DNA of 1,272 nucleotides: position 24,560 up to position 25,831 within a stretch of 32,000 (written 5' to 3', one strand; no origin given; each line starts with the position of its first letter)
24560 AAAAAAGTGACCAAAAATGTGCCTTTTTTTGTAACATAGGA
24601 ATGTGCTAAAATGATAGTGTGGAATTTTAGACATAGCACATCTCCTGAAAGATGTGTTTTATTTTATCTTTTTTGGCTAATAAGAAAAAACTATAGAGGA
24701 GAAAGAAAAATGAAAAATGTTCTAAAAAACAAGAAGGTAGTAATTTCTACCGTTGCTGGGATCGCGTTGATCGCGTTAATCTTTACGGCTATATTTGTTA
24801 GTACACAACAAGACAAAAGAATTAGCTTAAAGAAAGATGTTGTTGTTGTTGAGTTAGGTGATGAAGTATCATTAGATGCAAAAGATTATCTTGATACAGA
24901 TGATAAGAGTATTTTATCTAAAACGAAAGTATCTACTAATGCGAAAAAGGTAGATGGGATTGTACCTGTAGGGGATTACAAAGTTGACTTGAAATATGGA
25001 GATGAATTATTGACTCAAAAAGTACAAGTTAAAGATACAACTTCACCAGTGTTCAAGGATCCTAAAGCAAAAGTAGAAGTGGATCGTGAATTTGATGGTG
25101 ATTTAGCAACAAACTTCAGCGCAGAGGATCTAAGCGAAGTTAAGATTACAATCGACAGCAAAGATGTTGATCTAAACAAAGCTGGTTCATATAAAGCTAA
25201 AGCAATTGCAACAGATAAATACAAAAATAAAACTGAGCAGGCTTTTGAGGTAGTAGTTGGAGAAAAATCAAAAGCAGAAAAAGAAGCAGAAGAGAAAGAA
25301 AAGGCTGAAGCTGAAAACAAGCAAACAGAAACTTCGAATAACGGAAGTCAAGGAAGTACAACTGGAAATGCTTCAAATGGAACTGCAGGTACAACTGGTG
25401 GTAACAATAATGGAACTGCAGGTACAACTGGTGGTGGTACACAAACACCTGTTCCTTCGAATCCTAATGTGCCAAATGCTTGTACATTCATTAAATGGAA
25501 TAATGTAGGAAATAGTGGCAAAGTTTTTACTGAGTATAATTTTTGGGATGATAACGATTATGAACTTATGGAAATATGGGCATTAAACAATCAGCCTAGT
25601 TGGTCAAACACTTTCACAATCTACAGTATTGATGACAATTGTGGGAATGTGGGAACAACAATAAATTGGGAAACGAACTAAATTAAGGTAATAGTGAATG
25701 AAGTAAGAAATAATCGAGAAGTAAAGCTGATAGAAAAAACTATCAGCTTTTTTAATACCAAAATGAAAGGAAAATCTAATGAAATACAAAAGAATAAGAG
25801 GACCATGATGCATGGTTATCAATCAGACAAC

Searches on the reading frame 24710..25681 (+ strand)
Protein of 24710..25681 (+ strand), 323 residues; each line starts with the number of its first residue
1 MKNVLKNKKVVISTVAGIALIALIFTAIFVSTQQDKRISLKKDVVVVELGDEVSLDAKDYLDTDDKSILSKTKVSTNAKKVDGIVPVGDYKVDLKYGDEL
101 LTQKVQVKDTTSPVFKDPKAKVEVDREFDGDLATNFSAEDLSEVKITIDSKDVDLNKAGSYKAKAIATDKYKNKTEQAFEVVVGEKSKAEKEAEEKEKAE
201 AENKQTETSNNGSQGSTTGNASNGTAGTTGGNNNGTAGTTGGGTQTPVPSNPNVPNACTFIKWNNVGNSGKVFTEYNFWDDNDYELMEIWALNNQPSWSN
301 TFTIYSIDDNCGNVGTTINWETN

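Call 10: search_protein_families(library=pfam, proteins=[window:24710-25681:+], max_evalue=0.01)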
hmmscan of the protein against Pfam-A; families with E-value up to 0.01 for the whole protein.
window:24710-25681:+ (323 aa): 1 family
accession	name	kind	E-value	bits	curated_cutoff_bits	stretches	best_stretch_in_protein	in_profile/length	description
PF16403.11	Bact_surface_Ig-like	-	0.00062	20.2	27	1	119-178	8-66/71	Bacterial surface protein, Ig-like domain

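Call 18: find_encoding_contigs(protein=window:24710-25681:+, flank=6000, max_places=10)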
Protein window:24710-25681:+ (323 aa): 1 contig read that carries it; 1 place shown.
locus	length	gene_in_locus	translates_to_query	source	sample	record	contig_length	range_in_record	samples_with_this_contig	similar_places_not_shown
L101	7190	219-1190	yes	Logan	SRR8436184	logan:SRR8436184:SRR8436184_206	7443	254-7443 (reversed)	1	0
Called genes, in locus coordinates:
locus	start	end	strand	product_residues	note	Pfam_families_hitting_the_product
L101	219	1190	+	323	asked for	-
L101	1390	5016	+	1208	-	PF17802:SpaA, PF00746:Gram_pos_anchor (weak)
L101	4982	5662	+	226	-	-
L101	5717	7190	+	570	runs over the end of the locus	PF06941:NT5C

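Call 23: find_homologous_proteins(query=window:24710-25681:+, max_evalue=0.001)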
Query window:24710-25681:+ (323 aa): 14 proteins with E <= 0.001 among 5570 candidates.
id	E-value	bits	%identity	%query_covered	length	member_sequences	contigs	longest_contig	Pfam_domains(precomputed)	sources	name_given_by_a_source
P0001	3.1e-205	698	100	100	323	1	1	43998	-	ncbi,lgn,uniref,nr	ncbi:hypothetical protein EDD63_11653 [Breznakia blatticola]|uniref:Uncharacterized protein n=1 Tax=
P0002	1.4e-162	558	79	99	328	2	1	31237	-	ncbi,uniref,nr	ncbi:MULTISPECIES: hypothetical protein [unclassified Breznakia]|uniref:hypothetical protein n=1 Tax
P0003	1.1e-107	378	72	76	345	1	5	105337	-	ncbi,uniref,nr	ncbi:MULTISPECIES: hypothetical protein [unclassified Breznakia]|uniref:hypothetical protein n=1 Tax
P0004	1.9e-104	367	70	79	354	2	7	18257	-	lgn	-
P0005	4.3e-77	277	61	68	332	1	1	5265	-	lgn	-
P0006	4.6e-46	176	40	87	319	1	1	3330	-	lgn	-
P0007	3.9e-45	172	39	88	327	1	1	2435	-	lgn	-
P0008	1.7e-26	111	36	64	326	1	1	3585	-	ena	-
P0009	1.0e-24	105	33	95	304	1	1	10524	-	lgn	-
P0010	4.6e-22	97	35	75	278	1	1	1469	-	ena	-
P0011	1.9e-20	91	36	71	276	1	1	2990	-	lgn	-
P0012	4.7e-20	90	35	65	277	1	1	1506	-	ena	-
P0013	7.2e-20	90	35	72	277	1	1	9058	-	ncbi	-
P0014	1.6e-19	88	36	61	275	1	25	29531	-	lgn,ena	-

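Call 24: find_encoding_contigs(protein=P0002, flank=8000, max_places=4)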
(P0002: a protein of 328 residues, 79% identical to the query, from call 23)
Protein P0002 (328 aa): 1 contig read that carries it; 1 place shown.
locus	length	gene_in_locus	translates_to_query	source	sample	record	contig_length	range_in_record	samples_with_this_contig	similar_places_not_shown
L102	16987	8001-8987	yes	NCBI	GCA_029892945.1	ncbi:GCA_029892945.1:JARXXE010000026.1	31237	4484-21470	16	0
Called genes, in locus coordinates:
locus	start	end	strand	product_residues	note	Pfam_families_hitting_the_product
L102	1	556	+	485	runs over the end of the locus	-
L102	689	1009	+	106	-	-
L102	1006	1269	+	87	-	PF18843:LPD28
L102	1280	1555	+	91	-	-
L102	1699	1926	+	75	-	-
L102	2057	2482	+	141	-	-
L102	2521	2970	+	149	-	-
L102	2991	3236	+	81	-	-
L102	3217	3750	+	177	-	PF00565:SNase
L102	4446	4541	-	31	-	-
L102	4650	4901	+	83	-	PF13560:HTH_31 (weak), PF12844:HTH_19, PF13443:HTH_26 (weak), PF01381:HTH_3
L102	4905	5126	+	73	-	-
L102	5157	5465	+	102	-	-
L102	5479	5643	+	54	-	-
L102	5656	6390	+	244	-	PF00142:Fer4_NifH, PF02374:ArsA_ATPase, PF09140:MipZ, PF10609:ParA, PF13614:AAA_31, PF01656:CbiA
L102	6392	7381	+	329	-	PF02195:ParB_N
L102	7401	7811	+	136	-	-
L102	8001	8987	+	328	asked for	-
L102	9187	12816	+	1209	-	PF17802:SpaA (weak)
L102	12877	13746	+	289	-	-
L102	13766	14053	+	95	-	-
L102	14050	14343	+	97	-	-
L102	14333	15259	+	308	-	-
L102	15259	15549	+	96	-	-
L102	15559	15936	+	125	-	-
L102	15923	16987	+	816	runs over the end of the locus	PF12846:AAA_10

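Call 25: find_encoding_contigs(protein=P0003, flank=8000, max_places=5)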
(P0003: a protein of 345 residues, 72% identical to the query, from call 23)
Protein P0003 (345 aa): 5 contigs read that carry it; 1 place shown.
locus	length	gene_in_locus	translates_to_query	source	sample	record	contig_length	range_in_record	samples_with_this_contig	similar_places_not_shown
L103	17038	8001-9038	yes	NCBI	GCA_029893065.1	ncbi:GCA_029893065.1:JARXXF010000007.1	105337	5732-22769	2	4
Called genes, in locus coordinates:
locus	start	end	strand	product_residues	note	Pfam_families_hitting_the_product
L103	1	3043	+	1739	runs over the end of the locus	PF28553:WH_1, PF28554:DUF8437, PF00176:SNF2-rel_dom (weak), PF04851:ResIII (weak), PF28555:Helicase_dom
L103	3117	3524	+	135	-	PF15970:HicB-like_2 (weak), PF15919:HicB_lk_antitox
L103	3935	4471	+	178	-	-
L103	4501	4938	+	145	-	-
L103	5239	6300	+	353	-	PF13154:DUF3991, PF13155:Toprim_2, PF13362:Toprim_3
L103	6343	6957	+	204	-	-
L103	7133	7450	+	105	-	-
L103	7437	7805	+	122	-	-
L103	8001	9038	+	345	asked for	-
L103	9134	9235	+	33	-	-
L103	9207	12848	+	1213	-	PF17802:SpaA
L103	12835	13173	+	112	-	-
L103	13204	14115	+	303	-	PF07523:Big_3 (faint), PF16403:Bact_surface_Ig-like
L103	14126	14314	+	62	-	-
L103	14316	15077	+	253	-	-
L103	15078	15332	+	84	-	-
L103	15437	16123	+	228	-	-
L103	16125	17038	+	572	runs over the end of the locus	-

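Call 26: find_encoding_contigs(protein=P0004, flank=8000, max_places=7)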
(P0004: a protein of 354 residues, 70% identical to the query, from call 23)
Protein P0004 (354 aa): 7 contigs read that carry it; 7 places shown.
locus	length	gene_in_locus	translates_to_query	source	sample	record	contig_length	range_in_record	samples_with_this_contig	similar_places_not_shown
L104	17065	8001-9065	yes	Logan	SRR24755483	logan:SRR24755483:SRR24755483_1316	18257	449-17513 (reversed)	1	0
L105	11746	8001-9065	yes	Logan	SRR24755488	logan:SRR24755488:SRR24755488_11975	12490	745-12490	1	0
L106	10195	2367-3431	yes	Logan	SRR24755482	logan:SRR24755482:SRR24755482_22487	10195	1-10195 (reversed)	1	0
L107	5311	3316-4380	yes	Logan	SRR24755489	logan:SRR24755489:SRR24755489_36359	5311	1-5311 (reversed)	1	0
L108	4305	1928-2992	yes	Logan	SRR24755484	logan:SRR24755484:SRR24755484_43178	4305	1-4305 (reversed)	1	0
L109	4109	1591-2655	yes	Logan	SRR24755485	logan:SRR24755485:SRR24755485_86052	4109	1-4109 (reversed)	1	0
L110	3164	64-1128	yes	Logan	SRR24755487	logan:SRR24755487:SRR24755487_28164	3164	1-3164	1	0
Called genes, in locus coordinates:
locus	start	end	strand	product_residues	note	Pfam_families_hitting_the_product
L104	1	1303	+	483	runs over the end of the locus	-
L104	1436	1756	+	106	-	-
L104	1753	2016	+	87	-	PF18843:LPD28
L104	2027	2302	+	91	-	-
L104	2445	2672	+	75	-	-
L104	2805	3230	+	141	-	-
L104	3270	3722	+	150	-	-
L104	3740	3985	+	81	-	-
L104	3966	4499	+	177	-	PF00565:SNase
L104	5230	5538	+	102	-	-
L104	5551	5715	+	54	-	-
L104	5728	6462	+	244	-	PF00142:Fer4_NifH, PF02374:ArsA_ATPase (weak), PF09140:MipZ, PF10609:ParA, PF13614:AAA_31, PF01656:CbiA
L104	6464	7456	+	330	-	PF02195:ParB_N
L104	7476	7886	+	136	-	-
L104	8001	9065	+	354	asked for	-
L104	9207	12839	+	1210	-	PF17802:SpaA (weak)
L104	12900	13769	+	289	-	-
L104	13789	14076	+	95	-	-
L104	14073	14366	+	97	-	-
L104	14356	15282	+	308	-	-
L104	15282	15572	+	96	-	-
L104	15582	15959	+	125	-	-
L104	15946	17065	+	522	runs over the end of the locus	?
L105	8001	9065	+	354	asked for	-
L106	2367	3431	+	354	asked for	-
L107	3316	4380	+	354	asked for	-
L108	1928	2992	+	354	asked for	-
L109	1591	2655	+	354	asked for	-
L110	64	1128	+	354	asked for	-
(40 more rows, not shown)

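Call 31: find_encoding_contigs(protein=P0005, flank=8000, max_places=3)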
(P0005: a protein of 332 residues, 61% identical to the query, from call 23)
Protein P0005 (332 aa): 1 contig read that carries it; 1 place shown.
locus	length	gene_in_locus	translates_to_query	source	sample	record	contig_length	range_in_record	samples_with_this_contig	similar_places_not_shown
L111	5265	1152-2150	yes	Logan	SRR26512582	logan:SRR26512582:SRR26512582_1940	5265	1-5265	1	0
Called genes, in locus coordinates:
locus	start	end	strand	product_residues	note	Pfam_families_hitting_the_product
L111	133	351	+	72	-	-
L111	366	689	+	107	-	-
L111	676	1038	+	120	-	-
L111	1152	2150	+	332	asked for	-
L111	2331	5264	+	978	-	?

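Call 32: find_encoding_contigs(protein=P0009, flank=8000, max_places=3)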
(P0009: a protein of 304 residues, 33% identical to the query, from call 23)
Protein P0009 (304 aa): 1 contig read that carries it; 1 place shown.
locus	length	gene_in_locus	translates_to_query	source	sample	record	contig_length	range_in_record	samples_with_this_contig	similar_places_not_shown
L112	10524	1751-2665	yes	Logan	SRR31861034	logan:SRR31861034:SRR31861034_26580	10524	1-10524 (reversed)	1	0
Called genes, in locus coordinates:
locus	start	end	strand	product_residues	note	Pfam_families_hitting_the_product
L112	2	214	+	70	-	?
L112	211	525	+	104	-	PF05016:ParE_toxin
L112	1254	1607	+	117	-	-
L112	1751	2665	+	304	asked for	-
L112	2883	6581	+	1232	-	PF17802:SpaA, PF18202:TQ (weak)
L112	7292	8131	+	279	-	-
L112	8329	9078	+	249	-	PF04610:TrbL (weak), PF19478:TrbL_2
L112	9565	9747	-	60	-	-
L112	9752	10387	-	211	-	-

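Call 33: find_encoding_contigs(protein=P0014, flank=8000, max_places=6)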
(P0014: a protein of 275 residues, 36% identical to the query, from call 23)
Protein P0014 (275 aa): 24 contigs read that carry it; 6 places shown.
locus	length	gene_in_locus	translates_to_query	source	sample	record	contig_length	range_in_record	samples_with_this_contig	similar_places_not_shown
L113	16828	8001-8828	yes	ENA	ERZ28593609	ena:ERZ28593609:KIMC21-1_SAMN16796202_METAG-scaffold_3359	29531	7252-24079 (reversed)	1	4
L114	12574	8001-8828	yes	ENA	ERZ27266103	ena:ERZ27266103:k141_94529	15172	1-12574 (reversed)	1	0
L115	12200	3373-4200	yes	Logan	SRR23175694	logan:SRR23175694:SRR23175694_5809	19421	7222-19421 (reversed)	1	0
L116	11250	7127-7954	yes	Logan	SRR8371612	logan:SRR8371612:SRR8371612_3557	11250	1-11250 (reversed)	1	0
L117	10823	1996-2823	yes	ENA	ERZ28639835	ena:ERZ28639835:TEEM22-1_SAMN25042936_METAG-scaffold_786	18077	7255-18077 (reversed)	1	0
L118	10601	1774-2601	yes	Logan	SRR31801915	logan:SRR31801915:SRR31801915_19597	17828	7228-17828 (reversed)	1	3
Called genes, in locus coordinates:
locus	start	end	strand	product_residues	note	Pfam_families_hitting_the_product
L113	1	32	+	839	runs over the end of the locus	PF02901:PFL-like, PF01228:Gly_radical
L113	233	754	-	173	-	PF07155:ECF-ribofla_trS, PF12822:ECF_trnsprt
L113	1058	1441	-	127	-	PF14276:DUF4363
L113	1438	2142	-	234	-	PF04239:DUF421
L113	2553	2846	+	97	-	-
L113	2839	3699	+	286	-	-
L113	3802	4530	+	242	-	-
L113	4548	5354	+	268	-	PF00142:Fer4_NifH (faint), PF01656:CbiA, PF02374:ArsA_ATPase, PF06564:CBP_BcsQ, PF09140:MipZ (weak), PF10609:ParA, PF13614:AAA_31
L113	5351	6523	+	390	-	PF02195:ParB_N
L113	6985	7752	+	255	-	PF01076:Mob_Pre, PF13412:HTH_24 (weak)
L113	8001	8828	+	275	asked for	-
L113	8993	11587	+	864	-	PF20610:TED_2, PF26764:TEDa_beta, PF17802:SpaA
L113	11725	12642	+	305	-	-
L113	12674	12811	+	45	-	-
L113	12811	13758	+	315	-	PF18941:DUF5688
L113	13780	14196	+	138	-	-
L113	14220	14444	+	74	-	PF04956:TrbC, PF18895:T4SS_pilin (weak)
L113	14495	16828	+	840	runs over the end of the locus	PF12846:AAA_10 (faint)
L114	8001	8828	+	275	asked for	-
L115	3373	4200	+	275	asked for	-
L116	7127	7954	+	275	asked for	-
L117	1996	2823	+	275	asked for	-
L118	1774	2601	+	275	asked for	-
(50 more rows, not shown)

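Call 36: search_protein_families(library=phrogs, proteins=[L102:7401-7811:+, L104:7476-7886:+], max_evalue=0.1)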
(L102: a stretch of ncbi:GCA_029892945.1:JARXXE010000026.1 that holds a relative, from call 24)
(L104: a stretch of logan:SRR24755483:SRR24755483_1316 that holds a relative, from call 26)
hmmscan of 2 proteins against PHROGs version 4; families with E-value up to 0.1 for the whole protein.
L102:7401-7811:+ (136 aa): 5 families
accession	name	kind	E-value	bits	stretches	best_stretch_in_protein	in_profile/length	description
phrog_248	-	transcription regulation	5e-17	63.4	1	2-135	10-143/161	transcriptional activator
phrog_1740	-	transcription regulation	6.2e-05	22.7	1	19-129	103-216/567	RNA polymerase sigma factor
phrog_36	-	transcription regulation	9e-05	23.2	1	21-131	60-189/220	transcriptional regulator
phrog_8834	-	unknown function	0.00062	20.8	1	53-130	21-99/108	-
phrog_4414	-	unknown function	0.056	14.2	1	34-92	86-145/183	-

L104:7476-7886:+ (136 aa): 7 families
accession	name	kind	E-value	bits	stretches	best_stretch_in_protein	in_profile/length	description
phrog_248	-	transcription regulation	1.8e-16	61.6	1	2-131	10-139/161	transcriptional activator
phrog_36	-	transcription regulation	8.9e-07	29.7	1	12-130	51-188/220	transcriptional regulator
phrog_1740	-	transcription regulation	0.00024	20.7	1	20-122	104-209/567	RNA polymerase sigma factor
phrog_8834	-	unknown function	0.0012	19.8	1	39-128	6-97/108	-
phrog_22337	-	unknown function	0.033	15.7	1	22-94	2-74/80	-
phrog_34278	-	unknown function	0.071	14.3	0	97-131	44-78/90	-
phrog_79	-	transcription regulation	0.093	13.4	0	65-121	72-129/156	anti-termination protein Q-like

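Call 37: search_protein_families(library=pfam, proteins=[L102:7401-7811:+, L104:7476-7886:+], max_evalue=10)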
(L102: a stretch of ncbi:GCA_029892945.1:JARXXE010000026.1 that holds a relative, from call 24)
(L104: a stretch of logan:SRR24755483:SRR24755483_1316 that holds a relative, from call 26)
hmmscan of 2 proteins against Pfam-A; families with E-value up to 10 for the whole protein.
L102:7401-7811:+ (136 aa): 2 families
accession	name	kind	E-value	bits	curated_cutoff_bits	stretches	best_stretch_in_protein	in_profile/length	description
PF08281.18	Sigma70_r4_2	-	0.0054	16.8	25.7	1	74-121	3-50/54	Sigma-70, region 4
PF13691.12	Lactamase_B_4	-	0.13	12.3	27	1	92-117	22-46/63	tRNase Z endonuclease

L104:7476-7886:+ (136 aa): 2 families
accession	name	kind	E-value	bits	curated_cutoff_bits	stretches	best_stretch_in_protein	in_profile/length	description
PF12327.13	FtsZ_C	-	0.0028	18.4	27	1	44-105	26-87/95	FtsZ family, C-terminal domain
PF07374.17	DUF1492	-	0.018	15.7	21.5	1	58-123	34-97/100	Protein of unknown function (DUF1492)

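Call 38: search_protein_families(library=ncbifam, proteins=[L102:7401-7811:+, L104:7476-7886:+, window:24710-25681:+], max_evalue=0.1)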
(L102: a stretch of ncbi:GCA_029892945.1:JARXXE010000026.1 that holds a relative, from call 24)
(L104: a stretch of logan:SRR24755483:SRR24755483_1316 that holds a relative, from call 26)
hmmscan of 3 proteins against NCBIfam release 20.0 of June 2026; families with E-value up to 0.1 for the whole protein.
L102:7401-7811:+ (136 aa): 5 families
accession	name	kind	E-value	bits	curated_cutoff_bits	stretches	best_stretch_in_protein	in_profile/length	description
TIGR01637.1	phage_arpU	subfamily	4.7e-06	26.8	43.1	1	5-135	2-136/136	ArpU family phage packaging/lysis transcriptional regulator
TIGR02999.1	Sig-70_X6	subfamily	0.0046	16.9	126.15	1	63-122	116-175/183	ECF-type sigma factor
NF045770.1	MPN403_MG284_C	domain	0.011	15.7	37.3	1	75-126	5-54/57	MG284/MPN403 family protein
TIGR02937.1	sigma70-ECF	superfamily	0.022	14.4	42.9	1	53-121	96-157/165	sigma-70 family RNA polymerase sigma factor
NF045777.1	TumE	equivalog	0.023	14.7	90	1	25-80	7-62/122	toxin TumE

L104:7476-7886:+ (136 aa): 8 families
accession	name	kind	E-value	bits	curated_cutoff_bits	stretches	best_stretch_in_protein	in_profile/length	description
TIGR01637.1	phage_arpU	subfamily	1.1e-06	28.9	43.1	1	5-131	2-132/136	ArpU family phage packaging/lysis transcriptional regulator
TIGR02980.1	SigBFG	subfamily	7e-05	22.6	234.35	1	45-123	136-220/227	SigB/SigF/SigG family RNA polymerase sigma factor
NF002255.0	PRK01185.1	subfamily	0.0036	16.4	304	1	9-131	10-141/271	NAD(+) kinase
NF005248.0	PRK06759.1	equivalog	0.0063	16.3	133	1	78-113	103-138/156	RNA polymerase factor sigma-70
TIGR02885.1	spore_sigF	equivalog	0.011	15.6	321.45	1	7-116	109-218/231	RNA polymerase sporulation sigma factor SigF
NF045770.1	MPN403_MG284_C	domain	0.014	15.4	37.3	1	73-125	3-53/57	MG284/MPN403 family protein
TIGR02937.1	sigma70-ECF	superfamily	0.024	14.3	42.9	1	45-121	96-157/165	sigma-70 family RNA polymerase sigma factor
TIGR00065.1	ftsZ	equivalog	0.027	13.8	295.2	1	48-107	259-319/353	cell division protein FtsZ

window:24710-25681:+ (323 aa): 1 family
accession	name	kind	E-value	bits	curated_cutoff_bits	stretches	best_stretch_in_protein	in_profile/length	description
TIGR02794.1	tolA_full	equivalog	6.9e-06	25.5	59.45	1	162-236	192-263/362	cell envelope integrity protein TolA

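Call 48: find_homologous_proteins(query=L102:7401-7811:+, max_evalue=0.01)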
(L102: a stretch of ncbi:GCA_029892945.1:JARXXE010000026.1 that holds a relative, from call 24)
Query L102:7401-7811:+ (136 aa): 2 proteins with E <= 0.01 among 33 candidates.
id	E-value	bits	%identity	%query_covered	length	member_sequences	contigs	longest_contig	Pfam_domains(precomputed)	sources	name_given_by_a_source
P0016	1.1e-77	276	100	100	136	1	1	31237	-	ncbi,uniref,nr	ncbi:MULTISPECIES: hypothetical protein [unclassified Breznakia]|uniref:hypothetical protein n=1 Tax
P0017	1.9e-57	211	77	99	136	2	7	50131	-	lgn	-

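Call 66: search_dna_similar(query=P0016, collection=plasmids, mode=protein, max_evalue=0.001, max_rows=30)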
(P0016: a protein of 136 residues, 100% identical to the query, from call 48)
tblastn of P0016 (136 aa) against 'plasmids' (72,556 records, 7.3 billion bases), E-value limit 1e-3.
No match.

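Call 67: search_dna_similar(query=P0016, collection=phages, mode=protein, max_evalue=0.001, max_rows=30)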
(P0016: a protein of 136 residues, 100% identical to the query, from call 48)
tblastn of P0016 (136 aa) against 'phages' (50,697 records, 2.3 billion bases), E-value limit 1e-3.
No match.

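Call 84: find_related_loci(query=A6, collection=metagenome_contigs, flank=5000)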
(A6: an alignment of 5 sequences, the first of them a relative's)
Query A6 (323 aa) in metagenome_contigs; peptide patterns used: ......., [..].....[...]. (x = any residue, [..] = any of these).
600 stretches matched a pattern, but none encodes a relative of the query by tblastn (E <= 1e-3).

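Call 85: find_encoding_contigs(protein=P0006, flank=5000, max_places=3)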
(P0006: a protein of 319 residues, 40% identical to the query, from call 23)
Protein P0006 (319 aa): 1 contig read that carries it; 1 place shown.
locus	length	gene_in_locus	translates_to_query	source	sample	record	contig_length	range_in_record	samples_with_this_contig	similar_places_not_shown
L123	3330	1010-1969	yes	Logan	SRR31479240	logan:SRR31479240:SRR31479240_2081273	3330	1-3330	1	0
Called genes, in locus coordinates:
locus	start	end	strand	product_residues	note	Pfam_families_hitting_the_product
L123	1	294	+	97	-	?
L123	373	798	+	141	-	-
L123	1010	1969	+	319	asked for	-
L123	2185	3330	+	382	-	?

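Call 86: find_encoding_contigs(protein=P0013, flank=8000, max_places=3)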
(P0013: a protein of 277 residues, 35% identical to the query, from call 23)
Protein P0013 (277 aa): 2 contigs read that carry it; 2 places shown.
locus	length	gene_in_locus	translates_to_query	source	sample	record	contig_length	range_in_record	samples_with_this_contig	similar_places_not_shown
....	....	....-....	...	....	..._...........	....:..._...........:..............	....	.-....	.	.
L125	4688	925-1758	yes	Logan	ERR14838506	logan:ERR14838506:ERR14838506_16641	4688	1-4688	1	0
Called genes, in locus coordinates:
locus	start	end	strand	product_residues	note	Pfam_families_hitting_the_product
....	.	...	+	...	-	?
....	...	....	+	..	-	-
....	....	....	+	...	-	-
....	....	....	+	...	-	-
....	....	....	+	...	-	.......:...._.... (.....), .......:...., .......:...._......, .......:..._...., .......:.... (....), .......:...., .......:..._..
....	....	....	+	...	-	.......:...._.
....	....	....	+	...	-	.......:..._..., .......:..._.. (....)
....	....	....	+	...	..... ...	-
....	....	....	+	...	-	?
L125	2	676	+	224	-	?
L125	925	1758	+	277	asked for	-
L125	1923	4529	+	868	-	PF20610:TED_2, PF26764:TEDa_beta, PF17802:SpaA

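Call 88: find_encoding_contigs(protein=P0007, flank=5000, max_places=3)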
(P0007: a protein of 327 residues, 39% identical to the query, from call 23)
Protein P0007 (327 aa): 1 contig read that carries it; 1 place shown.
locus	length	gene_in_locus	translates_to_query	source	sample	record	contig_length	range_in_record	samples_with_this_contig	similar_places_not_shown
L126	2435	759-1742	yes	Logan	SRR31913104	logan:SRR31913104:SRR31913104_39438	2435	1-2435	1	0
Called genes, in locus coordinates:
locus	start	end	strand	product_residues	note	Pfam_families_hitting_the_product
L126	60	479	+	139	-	-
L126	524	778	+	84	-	-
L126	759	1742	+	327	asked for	-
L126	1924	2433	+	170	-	?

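Call 93: search_protein_families(library=ncbifam, proteins=[L123:373-798:+, L103:7437-7805:+, L111:676-1038:+, L112:1254-1607:+], max_evalue=0.01)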
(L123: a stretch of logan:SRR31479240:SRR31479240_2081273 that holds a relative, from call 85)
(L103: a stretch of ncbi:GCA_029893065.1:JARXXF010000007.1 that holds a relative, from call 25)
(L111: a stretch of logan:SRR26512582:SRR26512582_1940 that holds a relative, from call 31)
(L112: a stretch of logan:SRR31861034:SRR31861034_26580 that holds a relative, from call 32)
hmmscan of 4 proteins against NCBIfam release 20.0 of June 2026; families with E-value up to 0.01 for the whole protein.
L123:373-798:+ (141 aa): 7 families
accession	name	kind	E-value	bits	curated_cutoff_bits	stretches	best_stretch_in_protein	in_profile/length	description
TIGR02937.1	sigma70-ECF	superfamily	2.7e-05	23.8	42.9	1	51-112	96-148/165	sigma-70 family RNA polymerase sigma factor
NF058625.1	sigma_PG0214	equivalog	8.8e-05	22.3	130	1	51-112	82-144/170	GFO_1088 family ECF-type sigma factor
TIGR02980.1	SigBFG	subfamily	0.00079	19.2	234.35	1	43-114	130-211/227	SigB/SigF/SigG family RNA polymerase sigma factor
TIGR02984.1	Sig-70_plancto1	subfamily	0.00079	19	183.75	1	70-116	129-175/189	RNA polymerase sigma-70 factor, Planctomycetaceae-specific subfamily 1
NF004113.0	PRK05602.1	equivalog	0.0021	17.7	208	1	69-123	141-195/211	RNA polymerase sigma factor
TIGR02983.1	SigE-fam_strep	subfamily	0.005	16.7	141.55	1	64-110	91-139/162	SigE family RNA polymerase sigma factor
NF005385.0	PRK06930.1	subfamily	0.0064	16.2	136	1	72-112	105-145/170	positive control sigma-like factor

L103:7437-7805:+ (122 aa): 1 family
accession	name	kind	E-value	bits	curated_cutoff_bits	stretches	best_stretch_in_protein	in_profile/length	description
NF041506.1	VapD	equivalog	2.6e-30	104.7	100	1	5-96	1-90/91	VapD family protein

L111:676-1038:+ (120 aa): 1 family
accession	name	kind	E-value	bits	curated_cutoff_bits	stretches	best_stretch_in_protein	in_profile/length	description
NF041506.1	VapD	equivalog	1.7e-31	108.5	100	1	5-95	1-89/91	VapD family protein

L112:1254-1607:+ (117 aa): 0 families
